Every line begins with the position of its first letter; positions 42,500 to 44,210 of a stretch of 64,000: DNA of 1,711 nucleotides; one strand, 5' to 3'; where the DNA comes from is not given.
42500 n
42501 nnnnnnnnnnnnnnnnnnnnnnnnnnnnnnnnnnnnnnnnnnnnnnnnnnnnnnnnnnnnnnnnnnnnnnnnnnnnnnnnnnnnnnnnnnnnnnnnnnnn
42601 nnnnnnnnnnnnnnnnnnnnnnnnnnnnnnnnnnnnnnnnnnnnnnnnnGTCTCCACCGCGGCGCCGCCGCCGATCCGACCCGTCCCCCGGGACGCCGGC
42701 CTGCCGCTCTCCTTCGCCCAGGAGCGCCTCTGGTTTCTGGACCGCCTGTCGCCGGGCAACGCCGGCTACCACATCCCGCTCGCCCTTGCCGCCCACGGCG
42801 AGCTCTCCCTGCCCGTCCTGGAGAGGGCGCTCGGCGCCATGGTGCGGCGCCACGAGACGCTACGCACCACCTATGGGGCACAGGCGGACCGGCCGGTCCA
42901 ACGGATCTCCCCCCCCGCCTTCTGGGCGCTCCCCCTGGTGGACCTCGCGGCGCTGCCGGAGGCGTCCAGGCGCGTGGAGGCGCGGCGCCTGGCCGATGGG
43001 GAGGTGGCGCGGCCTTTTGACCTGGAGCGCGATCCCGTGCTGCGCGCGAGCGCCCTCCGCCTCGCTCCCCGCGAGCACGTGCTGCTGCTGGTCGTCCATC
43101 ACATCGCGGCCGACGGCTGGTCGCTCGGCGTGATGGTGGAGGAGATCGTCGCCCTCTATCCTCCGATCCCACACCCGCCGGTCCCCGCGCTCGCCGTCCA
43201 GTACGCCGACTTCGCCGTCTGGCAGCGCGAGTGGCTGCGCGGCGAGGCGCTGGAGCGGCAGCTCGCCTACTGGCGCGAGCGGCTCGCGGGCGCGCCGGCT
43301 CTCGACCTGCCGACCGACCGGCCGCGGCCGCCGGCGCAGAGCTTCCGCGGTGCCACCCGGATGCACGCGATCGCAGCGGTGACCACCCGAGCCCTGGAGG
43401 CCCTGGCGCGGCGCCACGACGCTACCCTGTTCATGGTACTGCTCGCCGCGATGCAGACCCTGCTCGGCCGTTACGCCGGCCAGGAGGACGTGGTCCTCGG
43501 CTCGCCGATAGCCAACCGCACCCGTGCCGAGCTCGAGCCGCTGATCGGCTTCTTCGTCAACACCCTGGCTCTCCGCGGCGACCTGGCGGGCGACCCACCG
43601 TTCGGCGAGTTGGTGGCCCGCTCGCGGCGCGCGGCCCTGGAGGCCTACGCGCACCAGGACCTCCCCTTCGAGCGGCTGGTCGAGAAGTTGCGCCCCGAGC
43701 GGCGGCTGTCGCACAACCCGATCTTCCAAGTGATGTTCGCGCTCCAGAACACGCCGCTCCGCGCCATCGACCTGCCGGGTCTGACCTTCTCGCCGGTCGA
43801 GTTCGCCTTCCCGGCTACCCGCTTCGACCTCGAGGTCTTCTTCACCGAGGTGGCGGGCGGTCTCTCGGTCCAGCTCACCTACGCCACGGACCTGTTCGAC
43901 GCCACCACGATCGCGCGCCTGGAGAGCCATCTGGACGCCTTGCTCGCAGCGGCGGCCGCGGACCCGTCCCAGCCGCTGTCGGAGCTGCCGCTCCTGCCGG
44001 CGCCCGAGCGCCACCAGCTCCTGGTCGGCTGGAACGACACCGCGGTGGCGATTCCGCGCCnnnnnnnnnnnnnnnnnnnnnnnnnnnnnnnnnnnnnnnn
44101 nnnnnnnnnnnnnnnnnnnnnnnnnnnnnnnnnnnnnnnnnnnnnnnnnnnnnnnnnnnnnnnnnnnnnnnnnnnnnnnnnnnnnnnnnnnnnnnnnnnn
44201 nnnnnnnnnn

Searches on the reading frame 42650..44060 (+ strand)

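Call 31: search_protein_families(library=ncbifam, proteins=[window:42650-44060:+], max_evalue=0.00001)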
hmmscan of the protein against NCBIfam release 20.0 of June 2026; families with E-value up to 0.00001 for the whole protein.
window:42650-44060:+ (470 aa): 6 families
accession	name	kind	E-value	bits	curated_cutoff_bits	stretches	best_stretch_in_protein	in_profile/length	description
NF004282.0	PRK05691.1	subfamily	1.1e-116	390.1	4090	1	7-460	1718-2176/4334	non-ribosomal peptide synthase/polyketide synthase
NF047350.1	aureusi_NRPS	equivalog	3.9e-63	213.1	2500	1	18-436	995-1398/2373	aureusimine non-ribosomal peptide synthetase AusA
NF038078.1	NRPS_MxcG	equivalog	4e-23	80.7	2300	1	15-446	2-427/1442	myxochelin non-ribosomal peptide synthetase MxcG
NF007605.2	PRK10252.1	equivalog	1.5e-17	62.4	2400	1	18-469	4-452/1292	enterobactin non-ribosomal peptide synthetase EntF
TIGR03443.1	alpha_am_amid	equivalog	3.9e-13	47.7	1030.1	1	208-456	2-221/1390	L-aminoadipate-semialdehyde dehydrogenase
NF041803.1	NRPS_SolG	exception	1.7e-08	32.5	2200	1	248-469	336-558/1163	solanimycin non-ribosomal peptide synthetase SolG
